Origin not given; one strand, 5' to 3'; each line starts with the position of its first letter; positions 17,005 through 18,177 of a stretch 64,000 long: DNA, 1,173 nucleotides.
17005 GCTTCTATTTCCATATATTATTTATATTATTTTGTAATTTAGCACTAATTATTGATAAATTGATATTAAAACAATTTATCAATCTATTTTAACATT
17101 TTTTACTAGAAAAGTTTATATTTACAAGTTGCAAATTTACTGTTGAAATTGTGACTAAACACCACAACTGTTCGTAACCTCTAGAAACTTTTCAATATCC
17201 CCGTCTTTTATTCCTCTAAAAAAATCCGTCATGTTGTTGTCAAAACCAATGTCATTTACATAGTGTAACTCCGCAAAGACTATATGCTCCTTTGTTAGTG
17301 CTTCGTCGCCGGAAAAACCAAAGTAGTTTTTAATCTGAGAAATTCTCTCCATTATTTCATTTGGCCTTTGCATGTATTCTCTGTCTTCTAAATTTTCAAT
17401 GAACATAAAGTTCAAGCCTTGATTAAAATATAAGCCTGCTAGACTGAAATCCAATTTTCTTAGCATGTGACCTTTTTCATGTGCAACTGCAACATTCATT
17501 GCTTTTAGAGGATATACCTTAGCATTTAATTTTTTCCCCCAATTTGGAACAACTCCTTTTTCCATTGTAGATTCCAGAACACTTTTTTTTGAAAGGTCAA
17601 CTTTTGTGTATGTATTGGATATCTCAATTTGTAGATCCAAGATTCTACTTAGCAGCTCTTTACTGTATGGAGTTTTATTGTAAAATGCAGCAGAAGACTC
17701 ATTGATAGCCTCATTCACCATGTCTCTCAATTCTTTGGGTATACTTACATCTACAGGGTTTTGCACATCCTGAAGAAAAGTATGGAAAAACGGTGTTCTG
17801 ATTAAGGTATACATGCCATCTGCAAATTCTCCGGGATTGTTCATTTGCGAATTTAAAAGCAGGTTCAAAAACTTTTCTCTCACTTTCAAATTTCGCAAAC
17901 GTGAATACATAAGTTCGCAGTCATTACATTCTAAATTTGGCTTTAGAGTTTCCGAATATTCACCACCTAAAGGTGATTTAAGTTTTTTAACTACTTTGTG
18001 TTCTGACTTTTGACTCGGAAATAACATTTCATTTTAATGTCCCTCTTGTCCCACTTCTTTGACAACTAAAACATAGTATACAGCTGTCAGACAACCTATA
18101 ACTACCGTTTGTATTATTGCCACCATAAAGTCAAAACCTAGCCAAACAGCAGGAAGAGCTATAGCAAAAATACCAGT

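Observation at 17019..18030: HExxH-motif protein and palindromic operator inserted between atpB and atpE of the F-ATPase operon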

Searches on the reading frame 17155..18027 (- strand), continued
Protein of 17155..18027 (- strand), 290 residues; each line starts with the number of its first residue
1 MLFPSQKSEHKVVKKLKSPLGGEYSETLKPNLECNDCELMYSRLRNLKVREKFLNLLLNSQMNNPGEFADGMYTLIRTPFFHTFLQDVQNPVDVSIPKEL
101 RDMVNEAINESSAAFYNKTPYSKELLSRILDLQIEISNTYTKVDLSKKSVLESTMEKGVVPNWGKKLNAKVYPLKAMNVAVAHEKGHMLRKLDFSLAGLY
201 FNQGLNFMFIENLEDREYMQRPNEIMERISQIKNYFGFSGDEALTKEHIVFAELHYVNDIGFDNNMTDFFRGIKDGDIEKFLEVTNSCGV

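Call 43: find_encoding_contigs(protein=P0004, flank=8000, max_places=2)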
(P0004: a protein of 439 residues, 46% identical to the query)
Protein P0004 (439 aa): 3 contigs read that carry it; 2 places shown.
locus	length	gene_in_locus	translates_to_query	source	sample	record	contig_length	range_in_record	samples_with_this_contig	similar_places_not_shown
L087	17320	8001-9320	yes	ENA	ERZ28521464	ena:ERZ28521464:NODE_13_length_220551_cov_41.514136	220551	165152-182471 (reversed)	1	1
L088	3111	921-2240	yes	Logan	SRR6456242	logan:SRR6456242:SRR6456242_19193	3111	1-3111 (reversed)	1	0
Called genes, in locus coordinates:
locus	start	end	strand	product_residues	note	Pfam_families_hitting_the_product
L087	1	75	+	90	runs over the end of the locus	-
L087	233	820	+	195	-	PF00589:Phage_integrase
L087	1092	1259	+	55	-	-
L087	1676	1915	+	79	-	-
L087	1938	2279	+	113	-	-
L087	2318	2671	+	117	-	-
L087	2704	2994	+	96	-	-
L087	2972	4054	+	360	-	PF00905:Transpeptidase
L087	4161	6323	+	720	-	PF01832:Glucosaminidase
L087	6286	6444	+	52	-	-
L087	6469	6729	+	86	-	-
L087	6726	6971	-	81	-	PF01844:HNH (weak)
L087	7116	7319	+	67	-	-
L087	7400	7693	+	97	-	-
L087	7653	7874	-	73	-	-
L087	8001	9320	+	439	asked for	-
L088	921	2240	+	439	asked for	-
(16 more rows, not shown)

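Call 44: find_related_loci(query=A1, collection=metagenome_contigs, flank=5000)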
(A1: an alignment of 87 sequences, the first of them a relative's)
Query A1 (290 aa) in metagenome_contigs; peptide patterns used: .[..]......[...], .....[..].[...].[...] (x = any residue, [..] = any of these).
600 stretches matched a pattern (row limit reached: there are more); 139 encode a relative of the query (tblastn E <= 1e-3); the best 80 are kept; 80 distinct loci.
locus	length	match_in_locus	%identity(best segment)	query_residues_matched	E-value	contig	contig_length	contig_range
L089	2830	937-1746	29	31-290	1e-28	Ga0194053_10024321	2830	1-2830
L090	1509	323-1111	28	31-290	1e-27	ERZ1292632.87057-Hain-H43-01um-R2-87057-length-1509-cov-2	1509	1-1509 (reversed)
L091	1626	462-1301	27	23-290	4e-27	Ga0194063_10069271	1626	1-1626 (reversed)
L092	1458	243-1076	29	31-290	5e-27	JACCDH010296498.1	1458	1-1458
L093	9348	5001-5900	28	29-290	9e-27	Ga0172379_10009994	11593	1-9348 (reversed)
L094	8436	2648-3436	29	31-290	1e-26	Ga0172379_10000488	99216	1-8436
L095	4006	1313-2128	29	14-290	3e-26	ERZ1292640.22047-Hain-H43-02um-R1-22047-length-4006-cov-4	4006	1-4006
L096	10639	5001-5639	33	121-290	4e-26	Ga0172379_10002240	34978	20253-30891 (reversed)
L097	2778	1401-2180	30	31-290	3e-26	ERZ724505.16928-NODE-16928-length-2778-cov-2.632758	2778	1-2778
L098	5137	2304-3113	29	31-290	5e-26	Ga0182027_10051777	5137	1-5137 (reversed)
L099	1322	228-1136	26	10-290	2e-26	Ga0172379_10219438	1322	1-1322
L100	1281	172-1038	29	11-290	1e-25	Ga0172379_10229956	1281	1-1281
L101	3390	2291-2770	36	141-290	6e-25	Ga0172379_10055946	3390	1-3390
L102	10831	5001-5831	26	56-290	7e-25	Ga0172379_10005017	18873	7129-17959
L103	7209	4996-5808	26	29-290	3e-24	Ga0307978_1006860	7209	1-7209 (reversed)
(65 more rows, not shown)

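Call 45: find_related_loci(query=A1, collection=viral_contigs, flank=5000)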
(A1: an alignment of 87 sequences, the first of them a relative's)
Query A1 (290 aa) in viral_contigs; peptide patterns used: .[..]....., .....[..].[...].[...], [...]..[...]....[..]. (x = any residue, [..] = any of these).
85 stretches matched a pattern, but none encodes a relative of the query by tblastn (E <= 1e-3).
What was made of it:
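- There are no viral-contig hits (call 45).
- Tried and rejected: The scan with the family profile found no relatives (call 45).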

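Call 48: fold_search(model_id=the predicted structure, library=pdb)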
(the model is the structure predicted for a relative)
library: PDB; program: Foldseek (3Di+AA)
matches with E <= 10: 147; with E <= 0.001: 0
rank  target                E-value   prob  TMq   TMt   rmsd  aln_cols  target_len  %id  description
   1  4n06_A                4.1e-01  0.07  0.13  0.12  17.7       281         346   12  Crystal structure of Cas1 from Archaeoglobus fulgidus and its nucleolytic activity (released 2014-01-15)
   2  4pg1                  8.9e-01  0.07  0.14  0.16  19.2       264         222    8  Insights into Substrate and Metal Binding from the Crystal Structure of Cyanobacterial Aldehyde Deformylating Oxygenase  (released 2014-11-19)
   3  4kvr                  1.2e+00  0.06  0.14  0.16  18.7       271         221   10  Crystal Structure of Prochlorococcus marinus aldehyde-deformylating oxygenase (mutant V41Y) (released 2013-06-26)
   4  2xmn_A                1.2e+00  0.06  0.15  0.11  29.4       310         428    9  High resolution snapshots of defined TolC open states present an iris- like movement of periplasmic entrance helices (released 2011-01-26)
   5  4pg0                  1.2e+00  0.04  0.12  0.14  19.0       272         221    9  Insights into Substrate and Metal Binding from the Crystal Structure of Cyanobacterial Aldehyde Deformylating Oxygenase  (released 2014-11-26)
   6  4n06_B                1.3e+00  0.04  0.13  0.12  17.6       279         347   13  Crystal structure of Cas1 from Archaeoglobus fulgidus and its nucleolytic activity (released 2014-01-15)
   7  5azs_A                1.3e+00  0.03  0.13  0.10  32.5       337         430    8  Crystal structure of a membrane protein from Pseudomonas aeruginosa (released 2016-06-08)
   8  9sxc_A                1.4e+00  0.03  0.13  0.11  19.1       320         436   10  Crystal structure of the Legionella pneumophila effector SidL (Lpg0437) in complex with its metaeffector LegA11 (Lpg04 (released 2025-12-10)
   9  4kvs                  1.4e+00  0.05  0.14  0.17  18.9       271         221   10  Crystal Structure of Prochlorococcus marinus aldehyde-deformylating oxygenase (mutant A134F) (released 2013-06-26)
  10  2oc5                  1.4e+00  0.04  0.12  0.15  19.1       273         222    9  Crystal structure of a ferritin-like protein (pmt1231) from prochlorococcus marinus str. mit 9313 at 1.68 A resolution (released 2007-02-13)
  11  9g71_A                1.4e+00  0.03  0.12  0.09  33.0       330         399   10  Cryo-EM structure of TTYH2 in complex with lipids in GDN (released 2025-05-21)
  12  3pik                  1.4e+00  0.03  0.11  0.08  31.6       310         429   11  Outer membrane protein CusC (released 2011-02-02)
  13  6rai_B                1.4e+00  0.03  0.11  0.07  21.6       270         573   14  Heterodimeric ABC exporter TmrAB in ATP-bound outward-facing occluded conformation (released 2019-07-31)
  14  4kvq                  1.6e+00  0.06  0.13  0.16  19.1       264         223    9  Crystal Structure of Prochlorococcus marinus aldehyde-deformylating oxygenase wild type with palmitic acid bound (released 2013-06-26)
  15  8ips_B                1.7e+00  0.05  0.15  0.08  23.9       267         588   13  Cryo-EM structure of heme transporter CydDC from Escherichia coli in the inward facing heme loading state (released 2023-06-14)
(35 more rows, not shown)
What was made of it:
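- On Zincin / gluzincin metallopeptidases: Foldseek against the PDB gives best E 0.41 (call 48).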

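Call 62: search_protein_families(library=padloc, proteins=[P0001], max_evalue=0.1)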
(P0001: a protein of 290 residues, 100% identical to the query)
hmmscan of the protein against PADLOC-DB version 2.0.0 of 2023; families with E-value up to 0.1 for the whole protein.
P0001 (290 aa): 0 families
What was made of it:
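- On Mobile or selfish element insertion: No viral-contig or PADLOC hits (calls 45, 62).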

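Call 64: search_protein_families(library=pfam, proteins=[P0052, P0099, P0119, P0137, P0146, P0064, P0056, P0134, P0151, P0081], max_evalue=0.001)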
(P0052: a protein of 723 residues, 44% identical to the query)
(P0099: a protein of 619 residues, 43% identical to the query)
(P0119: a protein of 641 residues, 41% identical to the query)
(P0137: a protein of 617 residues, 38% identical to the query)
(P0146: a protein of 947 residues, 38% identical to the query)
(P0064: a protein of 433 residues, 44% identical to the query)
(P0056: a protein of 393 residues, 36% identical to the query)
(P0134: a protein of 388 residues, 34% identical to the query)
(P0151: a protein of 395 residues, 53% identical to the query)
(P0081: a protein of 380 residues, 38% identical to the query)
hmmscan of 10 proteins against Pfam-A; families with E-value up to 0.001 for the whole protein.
P0052 (723 aa): 0 families

P0099 (619 aa): 0 families

P0119 (641 aa): 0 families

P0137 (617 aa): 0 families

P0146 (947 aa): 0 families

P0064 (433 aa): 0 families

P0056 (393 aa): 0 families

P0134 (388 aa): 0 families

P0151 (395 aa): 0 families

P0081 (380 aa): 0 families

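Call 77: find_encoding_contigs(protein=P0010, flank=6000, max_places=3)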
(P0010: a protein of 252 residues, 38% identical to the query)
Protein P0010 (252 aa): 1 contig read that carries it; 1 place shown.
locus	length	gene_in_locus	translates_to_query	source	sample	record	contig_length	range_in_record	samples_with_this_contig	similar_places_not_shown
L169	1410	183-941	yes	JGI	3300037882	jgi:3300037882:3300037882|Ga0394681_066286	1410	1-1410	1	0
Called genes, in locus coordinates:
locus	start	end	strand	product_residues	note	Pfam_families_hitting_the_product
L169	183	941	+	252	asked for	-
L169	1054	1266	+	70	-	PF15919:HicB_lk_antitox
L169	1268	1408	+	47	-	?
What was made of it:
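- The closest homologue, P0010, lies next to a HicB-like antitoxin gene (call 77).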

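Call 78: find_encoding_contigs(protein=P0050, flank=6000, max_places=3)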
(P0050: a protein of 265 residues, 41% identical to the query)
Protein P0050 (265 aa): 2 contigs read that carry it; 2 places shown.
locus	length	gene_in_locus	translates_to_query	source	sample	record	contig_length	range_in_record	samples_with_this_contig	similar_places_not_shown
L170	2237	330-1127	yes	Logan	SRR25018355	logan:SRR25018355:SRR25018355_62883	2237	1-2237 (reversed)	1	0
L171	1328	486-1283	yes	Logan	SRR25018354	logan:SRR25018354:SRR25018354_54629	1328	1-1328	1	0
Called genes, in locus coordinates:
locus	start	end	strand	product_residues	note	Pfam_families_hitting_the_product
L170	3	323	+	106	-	?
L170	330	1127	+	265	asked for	-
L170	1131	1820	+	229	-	PF00005:ABC_tran, PF02463:SMC_N (faint)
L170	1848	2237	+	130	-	?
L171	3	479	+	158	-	?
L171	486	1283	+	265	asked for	-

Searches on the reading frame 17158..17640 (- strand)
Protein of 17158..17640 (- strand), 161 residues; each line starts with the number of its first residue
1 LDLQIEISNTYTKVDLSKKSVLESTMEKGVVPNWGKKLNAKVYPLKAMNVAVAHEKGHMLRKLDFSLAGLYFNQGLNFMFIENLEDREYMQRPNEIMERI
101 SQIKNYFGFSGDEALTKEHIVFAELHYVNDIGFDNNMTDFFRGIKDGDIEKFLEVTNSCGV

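Call 47: predict_structure(alignment_id=A2)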
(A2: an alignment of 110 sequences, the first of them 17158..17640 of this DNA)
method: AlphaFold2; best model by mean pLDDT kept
length: 161 residues; sequences in the alignment: 110
mean_pLDDT: 86.7   pTM: 0.83
mean pLDDT of the five models: 86.7, 86.4, 86.3, 84.8, 83.9
residues with pLDDT >= 90: 89; 70-90: 47; 50-70: 25; < 50: 0
segments of 3 or more residues with pLDDT < 50: none
pLDDT, mean of each block of 10 residues (from residue 1): 77 75 58 58 83 88 86 96 94 95 96 96 97 94 98 94 87
secondary structure, 60 per line:
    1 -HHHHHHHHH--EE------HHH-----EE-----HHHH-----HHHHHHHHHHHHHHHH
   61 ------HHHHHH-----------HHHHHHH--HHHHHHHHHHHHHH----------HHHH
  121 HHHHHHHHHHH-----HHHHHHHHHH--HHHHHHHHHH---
elements in order: H2-10 H36-39 H45-60 H67-72 H84-90 H93-106 H117-131 H137-146 H149-158
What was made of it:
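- On Zincin / gluzincin metallopeptidases: DSSP shows only two 2-residue bridges, in a low-pLDDT segment (call 47).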

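Call 71: find_homologous_proteins(query=A2, max_evalue=0.001)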
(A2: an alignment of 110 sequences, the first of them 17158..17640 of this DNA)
Query A2 (110 sequences) (161 aa, profile of the alignment): 152 proteins with E <= 0.001 among 8000 candidates; the best 120 are listed.
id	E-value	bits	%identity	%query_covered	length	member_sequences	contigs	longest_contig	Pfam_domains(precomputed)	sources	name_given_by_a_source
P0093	4.2e-88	314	35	86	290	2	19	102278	-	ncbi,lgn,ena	-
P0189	5.9e-87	310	33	98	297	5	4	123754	-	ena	-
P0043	9.6e-86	306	36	87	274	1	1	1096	-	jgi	jgi:hypothetical protein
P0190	1.9e-84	302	26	99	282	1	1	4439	-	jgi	jgi:hypothetical protein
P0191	1.7e-83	299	28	100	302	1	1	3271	-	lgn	-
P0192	9.6e-83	296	32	98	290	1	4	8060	-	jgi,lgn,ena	jgi:hypothetical protein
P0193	2.2e-82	295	48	45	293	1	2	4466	-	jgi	jgi:hypothetical protein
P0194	1.2e-81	293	31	100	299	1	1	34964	-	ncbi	-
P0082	1.6e-81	292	31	97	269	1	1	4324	-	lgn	-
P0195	4.4e-80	287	28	99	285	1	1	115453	-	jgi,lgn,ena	-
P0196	1.7e-79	286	38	75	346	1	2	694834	-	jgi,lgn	jgi:hypothetical protein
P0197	2.0e-79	285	34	83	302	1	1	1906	-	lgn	-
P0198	1.4e-78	283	29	100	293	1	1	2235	-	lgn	-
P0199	1.6e-78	282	33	73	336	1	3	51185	-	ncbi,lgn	ncbi:MAG: hypothetical protein WCN88_04640 [Candidatus Falkowbacteria bacterium]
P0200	3.1e-78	281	35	73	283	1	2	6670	-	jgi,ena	-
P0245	1.2e-65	240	29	80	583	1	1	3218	PF01909.30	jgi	jgi:hypothetical protein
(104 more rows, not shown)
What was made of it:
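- Named homologues come from Falkowbacteria, Zambryskibacteria, Parcubacteria and Minisyncoccia MAGs, and all are called 'hypothetical protein' (call 71).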

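Call 72: search_protein_families(library=pfam, proteins=[P0245], max_evalue=0.01)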
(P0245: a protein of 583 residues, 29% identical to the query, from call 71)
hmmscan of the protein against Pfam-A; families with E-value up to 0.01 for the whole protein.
P0245 (583 aa): 2 families
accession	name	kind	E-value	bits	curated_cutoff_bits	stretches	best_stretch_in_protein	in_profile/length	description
PF01909.29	NTP_transf_2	-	1.6e-06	28.8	21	1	40-89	5-60/93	Nucleotidyltransferase domain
PF18765.7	Polbeta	-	4e-05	24.1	26.9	1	42-91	5-56/93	Polymerase beta, Nucleotidyltransferase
